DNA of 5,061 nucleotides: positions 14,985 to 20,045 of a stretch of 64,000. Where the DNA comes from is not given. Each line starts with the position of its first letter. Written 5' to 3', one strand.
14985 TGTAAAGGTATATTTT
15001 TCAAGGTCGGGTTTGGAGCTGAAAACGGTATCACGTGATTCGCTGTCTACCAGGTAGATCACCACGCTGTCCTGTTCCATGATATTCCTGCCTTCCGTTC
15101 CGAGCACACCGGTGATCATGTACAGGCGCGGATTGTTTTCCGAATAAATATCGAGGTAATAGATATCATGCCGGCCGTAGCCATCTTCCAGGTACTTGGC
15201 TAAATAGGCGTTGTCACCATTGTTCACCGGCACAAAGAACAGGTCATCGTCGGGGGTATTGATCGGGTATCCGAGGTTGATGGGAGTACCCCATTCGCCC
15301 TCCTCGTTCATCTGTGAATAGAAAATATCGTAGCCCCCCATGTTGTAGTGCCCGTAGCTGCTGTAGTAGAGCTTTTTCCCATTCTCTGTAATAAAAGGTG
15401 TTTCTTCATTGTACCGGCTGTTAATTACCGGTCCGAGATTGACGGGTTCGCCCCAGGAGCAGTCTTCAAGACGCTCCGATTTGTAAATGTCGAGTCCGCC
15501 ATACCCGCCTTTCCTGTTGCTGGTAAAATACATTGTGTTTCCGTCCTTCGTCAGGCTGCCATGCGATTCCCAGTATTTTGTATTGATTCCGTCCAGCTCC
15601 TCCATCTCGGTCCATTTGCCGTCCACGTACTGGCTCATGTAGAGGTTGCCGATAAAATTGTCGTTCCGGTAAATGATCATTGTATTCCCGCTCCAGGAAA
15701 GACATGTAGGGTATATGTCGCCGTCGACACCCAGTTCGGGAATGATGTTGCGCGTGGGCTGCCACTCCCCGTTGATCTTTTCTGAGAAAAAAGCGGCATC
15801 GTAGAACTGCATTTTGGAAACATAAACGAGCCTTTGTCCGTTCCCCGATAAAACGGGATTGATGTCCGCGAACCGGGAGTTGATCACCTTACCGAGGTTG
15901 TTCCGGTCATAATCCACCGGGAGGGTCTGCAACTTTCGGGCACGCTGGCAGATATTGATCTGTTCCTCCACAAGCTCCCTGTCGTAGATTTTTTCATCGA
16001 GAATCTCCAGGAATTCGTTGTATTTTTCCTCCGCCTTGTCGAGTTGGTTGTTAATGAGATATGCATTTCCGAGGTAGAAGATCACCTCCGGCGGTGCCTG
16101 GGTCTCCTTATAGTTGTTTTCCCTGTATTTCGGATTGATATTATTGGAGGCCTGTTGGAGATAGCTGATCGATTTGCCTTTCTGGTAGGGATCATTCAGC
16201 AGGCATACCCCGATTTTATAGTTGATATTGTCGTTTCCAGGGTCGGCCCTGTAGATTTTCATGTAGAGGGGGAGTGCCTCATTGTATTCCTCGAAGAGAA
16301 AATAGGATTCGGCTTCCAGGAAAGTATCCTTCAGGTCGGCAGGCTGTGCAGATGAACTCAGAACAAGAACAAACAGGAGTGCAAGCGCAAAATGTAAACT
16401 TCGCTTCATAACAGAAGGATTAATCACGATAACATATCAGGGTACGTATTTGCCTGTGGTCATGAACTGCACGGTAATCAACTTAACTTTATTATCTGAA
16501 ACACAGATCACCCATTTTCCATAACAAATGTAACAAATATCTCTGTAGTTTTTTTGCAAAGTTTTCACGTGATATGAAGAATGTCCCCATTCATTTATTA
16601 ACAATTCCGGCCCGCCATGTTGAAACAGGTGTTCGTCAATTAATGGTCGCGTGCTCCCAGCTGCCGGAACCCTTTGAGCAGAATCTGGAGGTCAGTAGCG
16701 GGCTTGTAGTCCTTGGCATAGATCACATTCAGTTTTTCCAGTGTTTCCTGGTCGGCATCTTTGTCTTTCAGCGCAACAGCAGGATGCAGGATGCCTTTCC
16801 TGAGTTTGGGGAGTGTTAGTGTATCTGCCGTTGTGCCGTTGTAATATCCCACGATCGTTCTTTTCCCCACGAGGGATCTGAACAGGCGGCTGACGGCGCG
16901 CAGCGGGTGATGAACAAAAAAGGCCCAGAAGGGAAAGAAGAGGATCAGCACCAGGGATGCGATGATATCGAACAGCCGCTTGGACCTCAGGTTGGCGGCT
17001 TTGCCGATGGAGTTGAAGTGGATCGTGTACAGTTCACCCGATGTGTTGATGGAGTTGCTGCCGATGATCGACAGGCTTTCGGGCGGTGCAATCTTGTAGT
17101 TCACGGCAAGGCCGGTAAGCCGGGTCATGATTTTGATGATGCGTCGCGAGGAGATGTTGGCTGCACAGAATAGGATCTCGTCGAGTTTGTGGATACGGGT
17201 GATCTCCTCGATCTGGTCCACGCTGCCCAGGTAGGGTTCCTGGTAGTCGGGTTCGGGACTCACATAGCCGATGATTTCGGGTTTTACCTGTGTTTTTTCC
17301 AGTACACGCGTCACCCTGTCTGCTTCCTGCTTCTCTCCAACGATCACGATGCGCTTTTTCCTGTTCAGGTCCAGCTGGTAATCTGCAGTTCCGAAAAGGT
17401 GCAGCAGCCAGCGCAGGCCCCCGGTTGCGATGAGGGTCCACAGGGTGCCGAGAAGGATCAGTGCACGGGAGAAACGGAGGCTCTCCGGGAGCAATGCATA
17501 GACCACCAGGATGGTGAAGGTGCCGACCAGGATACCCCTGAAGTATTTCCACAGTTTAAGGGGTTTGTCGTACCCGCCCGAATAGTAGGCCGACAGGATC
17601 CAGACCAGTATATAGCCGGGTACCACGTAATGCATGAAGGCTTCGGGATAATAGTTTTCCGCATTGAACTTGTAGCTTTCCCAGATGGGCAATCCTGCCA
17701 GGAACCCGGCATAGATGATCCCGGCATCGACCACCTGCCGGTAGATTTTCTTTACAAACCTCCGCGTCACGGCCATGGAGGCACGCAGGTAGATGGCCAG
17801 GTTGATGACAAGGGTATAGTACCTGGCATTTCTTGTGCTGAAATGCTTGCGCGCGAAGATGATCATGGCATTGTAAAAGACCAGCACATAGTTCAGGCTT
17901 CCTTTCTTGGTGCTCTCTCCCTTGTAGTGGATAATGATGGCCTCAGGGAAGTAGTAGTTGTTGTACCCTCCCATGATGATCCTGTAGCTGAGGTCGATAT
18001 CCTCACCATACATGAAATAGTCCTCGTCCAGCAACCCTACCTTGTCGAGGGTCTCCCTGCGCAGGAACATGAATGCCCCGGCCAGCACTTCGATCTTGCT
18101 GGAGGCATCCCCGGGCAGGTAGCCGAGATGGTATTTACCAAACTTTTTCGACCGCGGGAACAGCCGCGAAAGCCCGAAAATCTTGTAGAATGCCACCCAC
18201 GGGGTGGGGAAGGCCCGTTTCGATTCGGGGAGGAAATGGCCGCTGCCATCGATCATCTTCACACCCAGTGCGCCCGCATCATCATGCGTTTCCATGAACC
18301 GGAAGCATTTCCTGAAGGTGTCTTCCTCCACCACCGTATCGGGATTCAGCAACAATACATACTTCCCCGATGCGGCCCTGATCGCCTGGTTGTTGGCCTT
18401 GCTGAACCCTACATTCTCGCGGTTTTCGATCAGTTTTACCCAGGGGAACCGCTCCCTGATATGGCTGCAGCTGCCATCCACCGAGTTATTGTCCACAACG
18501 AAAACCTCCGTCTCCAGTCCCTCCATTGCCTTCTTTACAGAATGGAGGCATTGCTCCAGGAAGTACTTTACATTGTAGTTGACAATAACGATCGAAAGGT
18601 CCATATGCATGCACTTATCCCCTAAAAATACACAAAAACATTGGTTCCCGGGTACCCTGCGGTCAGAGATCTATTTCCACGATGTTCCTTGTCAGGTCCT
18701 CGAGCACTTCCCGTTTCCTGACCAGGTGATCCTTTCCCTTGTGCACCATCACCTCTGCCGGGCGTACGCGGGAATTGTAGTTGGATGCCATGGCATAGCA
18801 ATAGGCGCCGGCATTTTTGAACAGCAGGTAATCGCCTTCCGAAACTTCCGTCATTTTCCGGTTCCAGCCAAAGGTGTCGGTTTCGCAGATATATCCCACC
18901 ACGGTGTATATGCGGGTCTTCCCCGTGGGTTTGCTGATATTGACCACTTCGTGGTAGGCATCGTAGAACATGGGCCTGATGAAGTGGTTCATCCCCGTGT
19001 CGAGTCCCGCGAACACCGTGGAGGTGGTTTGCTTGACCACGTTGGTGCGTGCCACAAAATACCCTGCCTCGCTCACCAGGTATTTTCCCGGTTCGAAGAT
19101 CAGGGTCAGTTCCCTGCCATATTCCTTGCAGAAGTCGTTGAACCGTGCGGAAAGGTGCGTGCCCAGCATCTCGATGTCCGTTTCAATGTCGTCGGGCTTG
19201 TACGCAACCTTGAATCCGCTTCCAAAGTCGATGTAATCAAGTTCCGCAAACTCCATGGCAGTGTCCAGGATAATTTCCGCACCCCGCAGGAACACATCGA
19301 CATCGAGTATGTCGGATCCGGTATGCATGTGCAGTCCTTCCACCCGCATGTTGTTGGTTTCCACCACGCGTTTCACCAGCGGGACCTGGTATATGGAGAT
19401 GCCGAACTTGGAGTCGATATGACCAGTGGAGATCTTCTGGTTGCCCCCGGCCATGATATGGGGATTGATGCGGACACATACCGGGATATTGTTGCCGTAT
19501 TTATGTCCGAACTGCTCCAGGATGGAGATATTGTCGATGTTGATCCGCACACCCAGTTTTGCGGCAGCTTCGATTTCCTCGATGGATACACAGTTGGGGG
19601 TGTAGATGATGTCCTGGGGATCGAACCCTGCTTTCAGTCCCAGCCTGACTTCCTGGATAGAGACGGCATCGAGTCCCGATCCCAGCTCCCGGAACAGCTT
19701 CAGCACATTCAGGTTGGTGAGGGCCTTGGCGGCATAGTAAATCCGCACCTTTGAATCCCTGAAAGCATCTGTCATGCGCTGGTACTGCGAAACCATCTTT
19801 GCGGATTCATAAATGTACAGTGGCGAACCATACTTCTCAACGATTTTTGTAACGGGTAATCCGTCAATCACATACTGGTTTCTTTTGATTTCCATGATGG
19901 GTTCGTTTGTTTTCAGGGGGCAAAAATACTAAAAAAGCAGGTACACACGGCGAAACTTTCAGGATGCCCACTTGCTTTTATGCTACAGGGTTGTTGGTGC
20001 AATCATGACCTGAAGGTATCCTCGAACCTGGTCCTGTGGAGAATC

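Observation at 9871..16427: Three tandem TPR + PD40 paralogs that differ only in their C-terminal module: a CpoB/TolB/Pal-like domain set in single chains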

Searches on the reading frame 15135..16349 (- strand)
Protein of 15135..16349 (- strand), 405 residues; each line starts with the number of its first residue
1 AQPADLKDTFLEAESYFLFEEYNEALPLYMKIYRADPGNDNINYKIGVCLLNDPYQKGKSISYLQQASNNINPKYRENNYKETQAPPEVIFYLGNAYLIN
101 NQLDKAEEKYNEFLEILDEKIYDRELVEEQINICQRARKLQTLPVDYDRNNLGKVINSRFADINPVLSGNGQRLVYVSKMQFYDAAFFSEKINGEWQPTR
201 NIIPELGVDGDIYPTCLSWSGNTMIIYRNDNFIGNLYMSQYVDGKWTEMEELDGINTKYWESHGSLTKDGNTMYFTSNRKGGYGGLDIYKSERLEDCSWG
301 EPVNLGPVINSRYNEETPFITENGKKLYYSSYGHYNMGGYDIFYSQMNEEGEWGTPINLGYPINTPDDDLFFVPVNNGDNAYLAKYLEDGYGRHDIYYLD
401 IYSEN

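Call 53: predict_structure(alignment_id=A4)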
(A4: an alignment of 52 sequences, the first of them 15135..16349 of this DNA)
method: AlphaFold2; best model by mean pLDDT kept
length: 405 residues; sequences in the alignment: 52
mean_pLDDT: 92.3   pTM: 0.87
mean pLDDT of the five models: 92.3, 92.0, 91.2, 87.5, 86.8
residues with pLDDT >= 90: 323; 70-90: 75; 50-70: 5; < 50: 2
segments of 3 or more residues with pLDDT < 50: none
pLDDT, mean of each block of 10 residues (from residue 1): 76 95 96 95 97 92 97 80 94 96 97 94 92 95 93 92 93 94 92 94 93 94 94 91 96 88 94 94 90 94 94 84 94 88 94 93 89 92 90 92 81
secondary structure, 60 per line:
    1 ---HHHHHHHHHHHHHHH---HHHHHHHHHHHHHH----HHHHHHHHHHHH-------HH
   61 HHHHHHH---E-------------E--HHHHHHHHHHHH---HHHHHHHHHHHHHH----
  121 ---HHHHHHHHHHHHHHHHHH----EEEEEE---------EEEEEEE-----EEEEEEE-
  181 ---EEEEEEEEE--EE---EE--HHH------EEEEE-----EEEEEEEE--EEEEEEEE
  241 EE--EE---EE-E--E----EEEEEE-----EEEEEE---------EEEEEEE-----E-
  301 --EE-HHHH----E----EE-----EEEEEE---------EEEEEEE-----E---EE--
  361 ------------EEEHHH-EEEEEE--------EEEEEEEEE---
elements in order: H4-18 H22-35 H40-51 H59-67 H88-99 H103-116 H124-141 E146-151 E161-167 E173-179 E184-192 E213-217 E223-230 E233-242 E261-266 E272-277 E287-293 H306-309 E326-331 E341-347 E373-375 E380-385 E394-402

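Call 77: search_solved_structures(query=A4, max_evalue=0.001)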
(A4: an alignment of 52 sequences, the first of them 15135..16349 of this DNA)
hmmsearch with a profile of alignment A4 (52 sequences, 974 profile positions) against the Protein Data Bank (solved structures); distinct sequences matched with E-value up to 0.001: 0.

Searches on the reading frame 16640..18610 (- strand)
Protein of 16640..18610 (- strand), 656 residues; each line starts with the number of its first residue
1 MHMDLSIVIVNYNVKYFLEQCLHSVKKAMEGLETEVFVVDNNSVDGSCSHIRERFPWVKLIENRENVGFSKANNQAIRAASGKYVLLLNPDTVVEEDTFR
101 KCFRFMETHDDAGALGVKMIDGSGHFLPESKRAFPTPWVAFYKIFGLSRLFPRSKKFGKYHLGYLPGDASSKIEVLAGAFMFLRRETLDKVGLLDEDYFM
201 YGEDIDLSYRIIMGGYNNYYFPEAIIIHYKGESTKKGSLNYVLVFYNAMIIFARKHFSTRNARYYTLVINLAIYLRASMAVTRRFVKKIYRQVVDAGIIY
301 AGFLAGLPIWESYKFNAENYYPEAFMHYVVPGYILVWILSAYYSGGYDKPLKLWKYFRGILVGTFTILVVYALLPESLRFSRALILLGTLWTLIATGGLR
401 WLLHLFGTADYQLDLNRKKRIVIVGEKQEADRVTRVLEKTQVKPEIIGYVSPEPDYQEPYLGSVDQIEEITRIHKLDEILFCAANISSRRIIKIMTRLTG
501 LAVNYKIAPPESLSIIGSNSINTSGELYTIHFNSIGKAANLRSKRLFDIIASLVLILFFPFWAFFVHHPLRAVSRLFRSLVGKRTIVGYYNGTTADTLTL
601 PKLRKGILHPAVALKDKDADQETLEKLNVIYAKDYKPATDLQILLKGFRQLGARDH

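Call 27: search_protein_families(library=ncbifam, proteins=[window:16640-18610:-], max_evalue=0.001)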
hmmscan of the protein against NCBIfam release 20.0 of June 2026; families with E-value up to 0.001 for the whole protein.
window:16640-18610:- (656 aa): 19 families
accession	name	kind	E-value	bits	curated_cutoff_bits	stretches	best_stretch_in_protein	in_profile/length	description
TIGR03025.1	EPS_sugtrans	subfamily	5.3e-24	85.3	295.55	1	294-563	2-278/445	exopolysaccharide biosynthesis polyprenyl glycosylphosphotransferase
TIGR03023.1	WcaJ_sugtrans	equivalog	2.3e-18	66.7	410.75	1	318-561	28-281/453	undecaprenyl-phosphate glucose phosphotransferase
TIGR01556.1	rhamnosyltran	subfamily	4.5e-15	55.6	200.55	2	22-125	10-119/281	rhamnosyltransferase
NF041875.1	EPS_EpsD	equivalog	6.1e-15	55.4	370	1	5-290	1-270/325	exopolysaccharide biosynthesis glycosyltransferase EpsD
NF007482.0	PRK10073.1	equivalog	6.7e-13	48.3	423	1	4-105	7-109/334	glycosyltransferase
TIGR03937.1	PgaC_IcaA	equivalog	7.5e-13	48.2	422.3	2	5-114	47-158/407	poly-beta-1,6-N-acetyl-D-glucosamine synthase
NF038302.1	EPS_HpsE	equivalog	1e-12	47.7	300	1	3-119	1-124/307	hormogonium polysaccharide biosynthesis glycosyltransferase HpsE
TIGR03111.1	glyc2_xrt_Gpos1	hypoth_equivalog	3.3e-12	45.9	363.95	1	5-211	51-248/439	TIGR03111 family XrtG-associated glycosyltransferase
TIGR03965.1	mycofact_glyco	equivalog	6e-11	41.9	280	2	171-229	224-281/467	mycofactocin biosynthesis glycosyltransferase MftF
NF047683.1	TeichurnBiosyTuaG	equivalog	1e-09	38.4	400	1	4-125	7-131/252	teichuronic acid biosynthesis protein TuaG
TIGR04283.1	glyco_like_mftF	equivalog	7.7e-09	35.5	182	1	5-119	1-111/221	TIGR04283 family arsenosugar biosynthesis glycosyltransferase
NF038299.1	EPS_HpsN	equivalog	8.1e-08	31.6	425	1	5-290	3-288/317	hormogonium polysaccharide biosynthesis glycosyltransferase HpsN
TIGR04242.1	nodulat_NodC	equivalog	1e-07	31.3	550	1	8-116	53-166/395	chitooligosaccharide synthase NodC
TIGR03022.1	WbaP_sugtrans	subfamily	2.2e-07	30.5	403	1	327-566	34-282/456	undecaprenyl-phosphate galactose phosphotransferase WbaP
NF053739.1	GlytfEpsEBac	equivalog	9.8e-07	28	450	1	5-120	3-121/265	glycosyltransferase EpsE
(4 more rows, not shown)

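Call 64: search_protein_families(library=pfam, proteins=[window:16640-18610:-], max_evalue=0.01)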
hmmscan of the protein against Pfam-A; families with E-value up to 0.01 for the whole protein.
window:16640-18610:- (656 aa): 4 families
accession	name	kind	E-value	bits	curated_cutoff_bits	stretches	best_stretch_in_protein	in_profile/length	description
PF00535.33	Glycos_transf_2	-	6.2e-24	85.3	23.3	1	6-134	1-131/168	Glycosyl transferase family 2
PF13641.12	Glyco_tranf_2_3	-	2.5e-21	77.2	27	1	5-235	3-218/230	Glycosyltransferase like family 2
PF13632.12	Glyco_trans_2_3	-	4.5e-10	40.1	27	1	84-339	1-153/198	Glycosyl transferase family group 2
PF13727.12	CoA_binding_3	-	2.4e-08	34.6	25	1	360-509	26-175/175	CoA-binding domain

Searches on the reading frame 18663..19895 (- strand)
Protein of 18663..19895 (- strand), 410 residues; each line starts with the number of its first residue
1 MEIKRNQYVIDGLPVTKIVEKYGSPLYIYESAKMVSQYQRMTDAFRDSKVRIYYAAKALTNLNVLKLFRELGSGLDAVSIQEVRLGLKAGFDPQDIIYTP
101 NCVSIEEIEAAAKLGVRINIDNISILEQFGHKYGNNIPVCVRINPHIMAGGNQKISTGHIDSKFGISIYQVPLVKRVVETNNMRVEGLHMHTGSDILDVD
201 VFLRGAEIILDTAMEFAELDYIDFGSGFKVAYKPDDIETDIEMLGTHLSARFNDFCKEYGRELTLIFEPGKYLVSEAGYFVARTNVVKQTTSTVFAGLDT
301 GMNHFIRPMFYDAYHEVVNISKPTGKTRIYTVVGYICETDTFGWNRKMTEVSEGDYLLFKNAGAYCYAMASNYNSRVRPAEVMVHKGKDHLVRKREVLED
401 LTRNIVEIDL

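Call 27: search_protein_families(library=ncbifam, proteins=[window:18663-19895:-], max_evalue=0.001)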
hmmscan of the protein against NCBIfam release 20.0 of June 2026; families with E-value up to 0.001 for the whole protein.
window:18663-19895:- (410 aa): 8 families
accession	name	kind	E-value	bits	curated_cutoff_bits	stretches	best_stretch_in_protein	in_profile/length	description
TIGR01048.1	lysA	equivalog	1.3e-115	386.3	297.9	1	4-404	5-415/417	diaminopimelate decarboxylase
NF006515.0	PRK08961.1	equivalog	3.4e-81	273.4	802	1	20-384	499-859/861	bifunctional aspartate kinase/diaminopimelate decarboxylase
TIGR03099.1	dCO2ase_PEP1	hypoth_equivalog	1.3e-49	169.4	478.45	1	2-384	2-398/398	pyridoxal-dependent decarboxylase, exosortase A system-associated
NF052544.1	OrLyDeCDokD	equivalog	1.2e-45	155.9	700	1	4-402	22-456/461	ornithine/lysine decarboxylase DokD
TIGR01047.1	nspC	equivalog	6e-15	54.6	409.05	1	24-380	3-355/380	carboxynorspermidine decarboxylase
NF041039.1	FslC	exception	2.6e-11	43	500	1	15-392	19-411/418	rhizoferrin biosystnesis N-citrylornithine decarboxylase FslC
TIGR01273.1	speA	equivalog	3.1e-08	32.5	624.1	1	141-289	193-353/624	arginine decarboxylase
NF003763.0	PRK05354.1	equivalog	1.6e-06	27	369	1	136-287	196-359/636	biosynthetic arginine decarboxylase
